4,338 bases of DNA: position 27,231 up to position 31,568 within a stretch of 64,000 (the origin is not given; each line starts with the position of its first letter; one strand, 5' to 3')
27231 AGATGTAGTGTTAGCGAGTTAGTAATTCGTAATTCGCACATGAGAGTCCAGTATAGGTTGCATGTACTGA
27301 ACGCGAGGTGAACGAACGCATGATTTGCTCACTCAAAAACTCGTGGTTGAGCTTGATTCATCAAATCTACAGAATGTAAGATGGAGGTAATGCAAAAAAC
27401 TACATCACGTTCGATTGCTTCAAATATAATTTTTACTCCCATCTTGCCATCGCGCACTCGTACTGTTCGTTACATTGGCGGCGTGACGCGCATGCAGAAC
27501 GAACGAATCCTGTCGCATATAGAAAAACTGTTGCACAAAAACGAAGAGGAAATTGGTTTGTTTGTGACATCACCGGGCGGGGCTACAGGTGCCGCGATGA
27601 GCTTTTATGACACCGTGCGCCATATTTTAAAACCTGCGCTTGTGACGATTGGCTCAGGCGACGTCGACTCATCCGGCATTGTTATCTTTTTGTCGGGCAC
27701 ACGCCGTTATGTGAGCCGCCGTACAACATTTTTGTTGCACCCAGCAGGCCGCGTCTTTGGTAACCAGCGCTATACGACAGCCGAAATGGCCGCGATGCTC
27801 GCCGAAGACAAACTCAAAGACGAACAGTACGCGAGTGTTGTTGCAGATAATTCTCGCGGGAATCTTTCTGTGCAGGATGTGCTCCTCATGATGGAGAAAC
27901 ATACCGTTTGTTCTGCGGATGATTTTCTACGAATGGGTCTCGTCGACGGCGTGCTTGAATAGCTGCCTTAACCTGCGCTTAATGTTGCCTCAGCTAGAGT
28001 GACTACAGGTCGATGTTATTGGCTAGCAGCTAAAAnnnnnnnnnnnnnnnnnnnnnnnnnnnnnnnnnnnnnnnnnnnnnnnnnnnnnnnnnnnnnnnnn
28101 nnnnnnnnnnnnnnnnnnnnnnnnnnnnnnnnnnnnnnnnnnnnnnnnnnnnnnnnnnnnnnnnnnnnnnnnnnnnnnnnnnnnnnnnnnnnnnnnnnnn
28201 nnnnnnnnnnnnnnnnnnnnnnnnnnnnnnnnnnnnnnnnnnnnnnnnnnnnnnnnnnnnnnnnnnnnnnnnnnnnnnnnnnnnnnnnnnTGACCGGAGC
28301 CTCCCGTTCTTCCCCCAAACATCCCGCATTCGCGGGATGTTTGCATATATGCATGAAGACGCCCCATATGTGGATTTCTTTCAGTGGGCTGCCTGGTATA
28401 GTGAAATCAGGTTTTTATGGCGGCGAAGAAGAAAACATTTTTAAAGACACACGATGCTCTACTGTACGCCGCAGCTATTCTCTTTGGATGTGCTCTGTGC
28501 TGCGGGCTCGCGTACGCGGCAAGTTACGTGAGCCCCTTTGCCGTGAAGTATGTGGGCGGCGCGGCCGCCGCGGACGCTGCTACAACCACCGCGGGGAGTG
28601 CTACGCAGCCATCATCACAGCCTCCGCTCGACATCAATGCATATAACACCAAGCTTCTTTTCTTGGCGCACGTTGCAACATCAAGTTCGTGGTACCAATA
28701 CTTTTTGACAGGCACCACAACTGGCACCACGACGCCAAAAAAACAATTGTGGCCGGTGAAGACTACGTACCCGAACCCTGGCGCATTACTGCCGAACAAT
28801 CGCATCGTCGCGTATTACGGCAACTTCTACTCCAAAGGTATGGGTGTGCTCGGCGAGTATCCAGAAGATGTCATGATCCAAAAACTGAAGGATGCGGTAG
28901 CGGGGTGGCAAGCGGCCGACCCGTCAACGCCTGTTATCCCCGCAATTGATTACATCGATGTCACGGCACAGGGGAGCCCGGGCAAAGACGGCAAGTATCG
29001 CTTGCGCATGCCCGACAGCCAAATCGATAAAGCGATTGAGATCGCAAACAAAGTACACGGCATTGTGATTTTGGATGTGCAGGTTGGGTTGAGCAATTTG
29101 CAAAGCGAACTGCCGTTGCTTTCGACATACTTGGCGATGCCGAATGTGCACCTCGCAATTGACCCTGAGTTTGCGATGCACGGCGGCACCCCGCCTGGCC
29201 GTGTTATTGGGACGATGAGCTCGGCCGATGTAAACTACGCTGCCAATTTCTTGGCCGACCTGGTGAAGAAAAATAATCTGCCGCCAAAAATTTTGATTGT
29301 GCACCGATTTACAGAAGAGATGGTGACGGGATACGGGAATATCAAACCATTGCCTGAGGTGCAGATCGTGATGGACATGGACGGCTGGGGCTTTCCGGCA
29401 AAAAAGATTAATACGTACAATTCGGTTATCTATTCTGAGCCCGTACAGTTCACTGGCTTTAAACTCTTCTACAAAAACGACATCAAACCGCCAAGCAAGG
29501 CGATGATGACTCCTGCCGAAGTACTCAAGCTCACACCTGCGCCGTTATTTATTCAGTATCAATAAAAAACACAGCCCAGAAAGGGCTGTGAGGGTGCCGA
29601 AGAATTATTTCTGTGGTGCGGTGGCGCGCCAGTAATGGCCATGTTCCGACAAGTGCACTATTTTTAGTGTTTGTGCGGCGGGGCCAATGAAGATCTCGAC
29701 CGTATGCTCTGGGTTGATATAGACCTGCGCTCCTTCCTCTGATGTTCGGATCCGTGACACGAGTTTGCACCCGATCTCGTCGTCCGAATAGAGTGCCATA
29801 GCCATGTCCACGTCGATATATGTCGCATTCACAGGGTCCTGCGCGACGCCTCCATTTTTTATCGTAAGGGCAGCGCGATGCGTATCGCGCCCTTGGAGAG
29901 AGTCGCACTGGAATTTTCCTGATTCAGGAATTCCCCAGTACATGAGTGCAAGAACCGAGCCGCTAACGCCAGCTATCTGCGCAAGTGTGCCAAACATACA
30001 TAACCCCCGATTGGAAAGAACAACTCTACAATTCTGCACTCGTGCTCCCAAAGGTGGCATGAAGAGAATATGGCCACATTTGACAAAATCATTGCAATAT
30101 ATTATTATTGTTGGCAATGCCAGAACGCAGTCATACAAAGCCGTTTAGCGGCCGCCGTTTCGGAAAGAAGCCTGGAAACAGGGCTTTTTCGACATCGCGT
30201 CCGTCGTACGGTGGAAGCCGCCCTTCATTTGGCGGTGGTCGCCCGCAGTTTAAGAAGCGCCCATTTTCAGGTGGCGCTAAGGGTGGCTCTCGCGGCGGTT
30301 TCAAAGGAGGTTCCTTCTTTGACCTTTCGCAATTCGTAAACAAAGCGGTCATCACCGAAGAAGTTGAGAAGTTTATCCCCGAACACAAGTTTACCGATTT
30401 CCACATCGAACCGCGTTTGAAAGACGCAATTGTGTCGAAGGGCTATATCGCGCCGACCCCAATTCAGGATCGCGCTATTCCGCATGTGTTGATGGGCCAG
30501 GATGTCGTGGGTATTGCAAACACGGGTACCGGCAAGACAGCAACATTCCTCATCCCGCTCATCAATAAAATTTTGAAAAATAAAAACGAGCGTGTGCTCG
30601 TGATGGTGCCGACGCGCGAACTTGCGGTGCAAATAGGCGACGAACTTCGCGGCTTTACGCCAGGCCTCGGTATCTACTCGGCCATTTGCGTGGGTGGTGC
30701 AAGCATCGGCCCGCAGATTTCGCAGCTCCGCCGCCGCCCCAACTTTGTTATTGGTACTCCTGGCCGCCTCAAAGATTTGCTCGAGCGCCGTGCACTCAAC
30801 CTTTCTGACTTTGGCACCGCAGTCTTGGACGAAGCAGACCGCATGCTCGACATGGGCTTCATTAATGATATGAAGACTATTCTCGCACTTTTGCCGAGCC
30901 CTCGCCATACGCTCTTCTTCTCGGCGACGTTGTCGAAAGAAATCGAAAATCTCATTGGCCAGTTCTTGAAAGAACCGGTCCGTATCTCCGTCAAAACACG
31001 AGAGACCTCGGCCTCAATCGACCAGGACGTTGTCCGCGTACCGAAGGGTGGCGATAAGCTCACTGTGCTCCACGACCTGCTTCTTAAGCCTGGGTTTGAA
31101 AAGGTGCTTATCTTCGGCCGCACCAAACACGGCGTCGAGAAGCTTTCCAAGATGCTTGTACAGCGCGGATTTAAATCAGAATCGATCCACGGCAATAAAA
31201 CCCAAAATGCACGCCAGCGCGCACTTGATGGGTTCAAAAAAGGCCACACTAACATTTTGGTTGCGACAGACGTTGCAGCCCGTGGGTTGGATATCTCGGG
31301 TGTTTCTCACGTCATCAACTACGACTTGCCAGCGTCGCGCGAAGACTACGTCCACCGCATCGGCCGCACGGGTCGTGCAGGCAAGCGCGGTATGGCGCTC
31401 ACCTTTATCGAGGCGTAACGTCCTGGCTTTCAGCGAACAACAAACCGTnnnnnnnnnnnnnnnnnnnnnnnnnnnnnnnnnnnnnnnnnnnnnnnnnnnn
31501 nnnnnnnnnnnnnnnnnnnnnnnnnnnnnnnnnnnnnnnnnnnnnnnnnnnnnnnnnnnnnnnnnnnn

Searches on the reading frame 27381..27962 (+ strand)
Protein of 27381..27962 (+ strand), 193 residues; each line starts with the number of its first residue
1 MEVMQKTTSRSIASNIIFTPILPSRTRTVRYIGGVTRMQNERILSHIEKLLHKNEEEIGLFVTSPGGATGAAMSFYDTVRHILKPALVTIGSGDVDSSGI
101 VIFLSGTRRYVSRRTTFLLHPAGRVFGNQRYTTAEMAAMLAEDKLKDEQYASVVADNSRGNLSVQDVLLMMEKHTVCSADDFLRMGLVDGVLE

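Call 59: search_protein_families(library=pfam, proteins=[window:27381-27962:+], max_evalue=0.0001)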
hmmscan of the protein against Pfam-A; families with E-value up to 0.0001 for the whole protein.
window:27381-27962:+ (193 aa): 1 family
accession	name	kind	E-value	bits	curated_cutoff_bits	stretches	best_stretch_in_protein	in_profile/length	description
PF00574.28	CLP_protease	-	3.9e-17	63.2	20.2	1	25-193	15-180/182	Clp protease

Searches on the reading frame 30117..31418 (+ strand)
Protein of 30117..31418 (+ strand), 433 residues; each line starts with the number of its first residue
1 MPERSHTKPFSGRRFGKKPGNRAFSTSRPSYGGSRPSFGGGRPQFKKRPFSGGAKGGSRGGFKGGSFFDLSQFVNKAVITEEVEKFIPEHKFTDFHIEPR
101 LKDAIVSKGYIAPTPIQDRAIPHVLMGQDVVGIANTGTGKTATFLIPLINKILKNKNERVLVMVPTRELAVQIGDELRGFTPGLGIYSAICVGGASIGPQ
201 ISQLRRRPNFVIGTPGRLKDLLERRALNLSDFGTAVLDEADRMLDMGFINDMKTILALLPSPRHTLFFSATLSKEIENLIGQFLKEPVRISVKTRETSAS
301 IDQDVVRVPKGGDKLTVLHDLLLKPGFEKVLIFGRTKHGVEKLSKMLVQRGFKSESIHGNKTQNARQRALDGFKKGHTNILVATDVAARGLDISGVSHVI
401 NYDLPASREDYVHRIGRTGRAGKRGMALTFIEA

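Call 7: search_protein_families(library=pfam, proteins=[window:30117-31418:+])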
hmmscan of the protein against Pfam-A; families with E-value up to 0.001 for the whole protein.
window:30117-31418:+ (433 aa): 3 families
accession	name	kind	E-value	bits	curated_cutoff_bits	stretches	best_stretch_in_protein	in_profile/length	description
PF00270.35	DEAD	-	9.3e-48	162.6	26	1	114-278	1-166/167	DEAD/DEAH box helicase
PF00271.37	Helicase_C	-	2.2e-34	118.5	23.5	1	314-422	2-110/110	Helicase conserved C-terminal domain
PF04851.21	ResIII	-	7.1e-08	33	22.5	1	133-273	29-163/164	Type III restriction enzyme, res subunit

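Call 12: find_homologous_proteins(query=window:30117-31418:+, max_evalue=1e-20)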
Query window:30117-31418:+ (433 aa): 8000 proteins with E <= 1e-20 among 8000 candidates; the best 120 are listed.
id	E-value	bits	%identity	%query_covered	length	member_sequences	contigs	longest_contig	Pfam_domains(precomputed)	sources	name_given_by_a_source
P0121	1.7e-285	964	100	100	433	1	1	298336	PF00270.36,PF00271.38,PF04851.22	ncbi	-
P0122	9.1e-244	827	89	99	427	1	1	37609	PF00270.36,PF00271.38,PF04851.22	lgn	-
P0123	1.6e-240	816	86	100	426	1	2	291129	PF00270.36,PF00271.38,PF04851.22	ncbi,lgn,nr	ncbi:MAG TPA: DEAD/DEAH box helicase [Candidatus Paceibacterota bacterium]|nr:DEAD/DEAH box helicase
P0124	1.0e-233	794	83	100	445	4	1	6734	PF00270.36,PF00271.38,PF04851.22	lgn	-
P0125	2.2e-206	704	76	100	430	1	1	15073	PF00270.36,PF00271.38,PF04851.22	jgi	jgi:ATP-dependent RNA helicase RhlE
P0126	8.4e-206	702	76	98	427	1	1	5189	PF00270.36,PF00271.38,PF04851.22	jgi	jgi:ATP-dependent RNA helicase RhlE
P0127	8.7e-206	702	75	99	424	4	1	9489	PF00270.36,PF00271.38,PF04851.22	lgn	-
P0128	1.8e-205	701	74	98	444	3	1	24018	PF00270.36,PF00271.38,PF04851.22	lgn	-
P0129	1.1e-200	685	74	99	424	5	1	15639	PF00270.36,PF00271.38,PF04851.22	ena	-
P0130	2.4e-198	677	83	85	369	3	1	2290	PF00270.36,PF00271.38,PF04851.22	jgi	jgi:superfamily II DNA/RNA helicase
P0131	2.4e-198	677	72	100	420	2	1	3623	PF00270.36,PF00271.38,PF04851.22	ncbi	-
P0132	5.2e-198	676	72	100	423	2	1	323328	PF00270.36,PF00271.38,PF04851.22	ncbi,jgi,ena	jgi:superfamily II DNA/RNA helicase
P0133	2.4e-197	674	83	85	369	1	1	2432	PF00270.36,PF00271.38,PF04851.22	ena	-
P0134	4.7e-197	673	76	92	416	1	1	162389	PF00270.36,PF00271.38,PF04851.22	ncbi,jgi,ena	jgi:superfamily II DNA/RNA helicase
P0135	5.0e-197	673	73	100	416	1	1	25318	PF00270.36,PF00271.38,PF04851.22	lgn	-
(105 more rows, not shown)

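Call 36: find_encoding_contigs(protein=P0121, flank=1000, max_places=3)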
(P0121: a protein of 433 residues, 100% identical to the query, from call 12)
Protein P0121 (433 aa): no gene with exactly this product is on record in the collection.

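Call 44: find_encoding_contigs(protein=P0122, flank=4000, max_places=2)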
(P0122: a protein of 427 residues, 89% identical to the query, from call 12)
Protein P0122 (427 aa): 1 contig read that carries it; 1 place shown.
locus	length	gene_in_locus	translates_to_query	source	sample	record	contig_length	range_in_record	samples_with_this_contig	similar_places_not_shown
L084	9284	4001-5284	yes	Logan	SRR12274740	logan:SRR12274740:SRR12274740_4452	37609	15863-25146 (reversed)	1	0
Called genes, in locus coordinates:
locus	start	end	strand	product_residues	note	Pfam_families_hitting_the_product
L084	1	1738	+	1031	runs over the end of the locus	PF00873:ACR_tran, PF03176:MMPL (faint)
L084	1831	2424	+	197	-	PF00574:CLP_protease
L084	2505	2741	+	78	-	PF10685:KGG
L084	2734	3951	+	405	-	-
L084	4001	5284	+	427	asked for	PF00270:DEAD, PF04851:ResIII, PF00271:Helicase_C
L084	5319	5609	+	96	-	-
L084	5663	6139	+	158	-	PF09864:MliC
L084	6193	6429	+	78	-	-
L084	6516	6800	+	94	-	PF18893:DUF5652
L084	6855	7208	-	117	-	-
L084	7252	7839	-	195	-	PF13532:2OG-FeII_Oxy_2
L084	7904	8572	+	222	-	PF01726:LexA_DNA_bind, PF00717:Peptidase_S24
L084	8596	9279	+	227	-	PF02698:DUF218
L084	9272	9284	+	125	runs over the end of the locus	PF01641:SelR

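Call 45: find_encoding_contigs(protein=P0123, flank=4000, max_places=2)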
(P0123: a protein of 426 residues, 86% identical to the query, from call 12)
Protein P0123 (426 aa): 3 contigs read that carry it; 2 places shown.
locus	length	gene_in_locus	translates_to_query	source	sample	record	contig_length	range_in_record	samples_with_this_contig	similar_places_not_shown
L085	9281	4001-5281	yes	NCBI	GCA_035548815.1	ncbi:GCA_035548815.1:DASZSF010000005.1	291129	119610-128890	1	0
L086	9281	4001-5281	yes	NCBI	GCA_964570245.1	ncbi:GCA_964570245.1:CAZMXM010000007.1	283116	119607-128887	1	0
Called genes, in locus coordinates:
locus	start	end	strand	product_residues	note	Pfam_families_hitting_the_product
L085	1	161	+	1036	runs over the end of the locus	PF00873:ACR_tran, PF02355:SecD_SecF_C (faint)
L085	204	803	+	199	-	PF04203:Sortase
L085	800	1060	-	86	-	-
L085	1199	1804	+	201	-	PF00574:CLP_protease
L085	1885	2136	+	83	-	PF10685:KGG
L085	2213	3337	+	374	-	-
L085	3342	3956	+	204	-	PF02589:LUD_dom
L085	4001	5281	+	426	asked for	PF00270:DEAD, PF04851:ResIII (weak), PF00271:Helicase_C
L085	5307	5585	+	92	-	-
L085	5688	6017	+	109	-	PF03551:PadR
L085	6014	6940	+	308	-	PF04024:PspC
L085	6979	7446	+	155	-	PF09864:MliC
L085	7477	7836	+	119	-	PF01863:YgjP-like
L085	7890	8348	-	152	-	-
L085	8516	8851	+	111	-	PF02325:CCB3_YggT (weak)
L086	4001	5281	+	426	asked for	PF00270:DEAD, PF04851:ResIII (weak), PF00271:Helicase_C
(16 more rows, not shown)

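Call 49: search_solved_structures(query=window:30117-31418:+, max_evalue=1e-60)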
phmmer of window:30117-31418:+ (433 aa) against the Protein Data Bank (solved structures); distinct sequences matched with E-value up to 1e-60: 48.
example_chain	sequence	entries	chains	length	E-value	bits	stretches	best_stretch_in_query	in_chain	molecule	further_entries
5ivl_B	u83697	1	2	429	1.2e-83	284.6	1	94-431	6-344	DEAD-box ATP-dependent RNA helicase CshA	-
2db3_A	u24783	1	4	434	2.4e-75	257.3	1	87-432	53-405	ATP-dependent RNA helicase vasa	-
4kbf_A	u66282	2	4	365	4.4e-75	256.4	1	91-427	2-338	Heat resistant RNA dependent ATPase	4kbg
2i4i_A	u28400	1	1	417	2e-74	254.2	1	92-431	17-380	ATP-dependent RNA helicase DDX3X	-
7liu_A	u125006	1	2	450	2.4e-74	254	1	92-431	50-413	ATP-dependent RNA helicase DDX3X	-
5e7i_B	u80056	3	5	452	2.4e-74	254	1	92-431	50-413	ATP-dependent RNA helicase DDX3X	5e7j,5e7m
6o5f_A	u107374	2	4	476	2.9e-74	253.7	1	92-431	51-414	ATP-dependent RNA helicase DDX3X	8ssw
6cz5_A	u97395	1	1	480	5.6e-74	252.8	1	92-431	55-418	ATP-dependent RNA helicase DDX3X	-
9e2c_A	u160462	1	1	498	1.7e-73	251.2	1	92-431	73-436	Isoform 2 of ATP-dependent RNA helicase DDX3X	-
4pxa_A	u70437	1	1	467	4.9e-73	249.7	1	92-431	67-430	ATP-dependent RNA helicase DDX3X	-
4d25_A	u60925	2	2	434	3.2e-72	247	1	88-432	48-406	BMVLG PROTEIN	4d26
1hv8_A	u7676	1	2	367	1e-71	245.3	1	91-431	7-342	PUTATIVE ATP-DEPENDENT RNA HELICASE MJ0669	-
8c6j_CD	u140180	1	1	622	9.3e-70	238.9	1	94-432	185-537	Probable ATP-dependent RNA helicase DDX41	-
8ark_A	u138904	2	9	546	1.7e-69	238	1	101-431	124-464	ATP-dependent RNA helicase DBP2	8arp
4nho_A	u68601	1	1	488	1.5e-68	234.9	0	88-261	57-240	Probable ATP-dependent RNA helicase DDX23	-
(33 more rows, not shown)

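Call 60: predict_structure(alignment_id=A2)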
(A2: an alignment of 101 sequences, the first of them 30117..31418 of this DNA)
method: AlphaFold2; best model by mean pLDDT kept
length: 433 residues; sequences in the alignment: 101
mean_pLDDT: 82.9   pTM: 0.64
mean pLDDT of the five models: 82.9, 82.0, 81.3, 80.9, 80.8
residues with pLDDT >= 90: 257; 70-90: 76; 50-70: 38; < 50: 62
segments of 3 or more residues with pLDDT < 50: 1-4, 10-14, 17-19, 21-24, 26-28, 30-41, 46-48, 51-66, 77-82, 296-298
pLDDT, mean of each block of 10 residues (from residue 1): 48 47 47 44 50 45 52 56 67 93 93 91 96 81 97 97 95 96 97 94 98 98 97 96 92 97 94 90 93 62 87 95 94 94 97 93 90 94 85 85 87 78 77 86
secondary structure, 60 per line:
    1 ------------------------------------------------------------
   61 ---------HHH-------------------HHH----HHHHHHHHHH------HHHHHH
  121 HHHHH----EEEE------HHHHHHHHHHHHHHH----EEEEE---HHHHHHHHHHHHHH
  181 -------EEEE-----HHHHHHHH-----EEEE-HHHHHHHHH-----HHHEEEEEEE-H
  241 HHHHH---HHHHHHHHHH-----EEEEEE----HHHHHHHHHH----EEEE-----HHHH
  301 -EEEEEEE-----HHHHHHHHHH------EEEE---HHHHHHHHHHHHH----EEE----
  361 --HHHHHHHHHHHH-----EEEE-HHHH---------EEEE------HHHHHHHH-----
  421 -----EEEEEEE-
elements in order: H99-108 H115-125 E130-133 H140-154 E159-163 H167-180 E188-191 H197-204 E210-213 H215-223 E232-238 H240-245 H249-258 E264-269 H274-283 E288-291 H297-300 E302-308 H314-323 E330-333 H337-349 E354-356 H363-374 E380-383 H385-388 E398-401 H408-415 E426-432
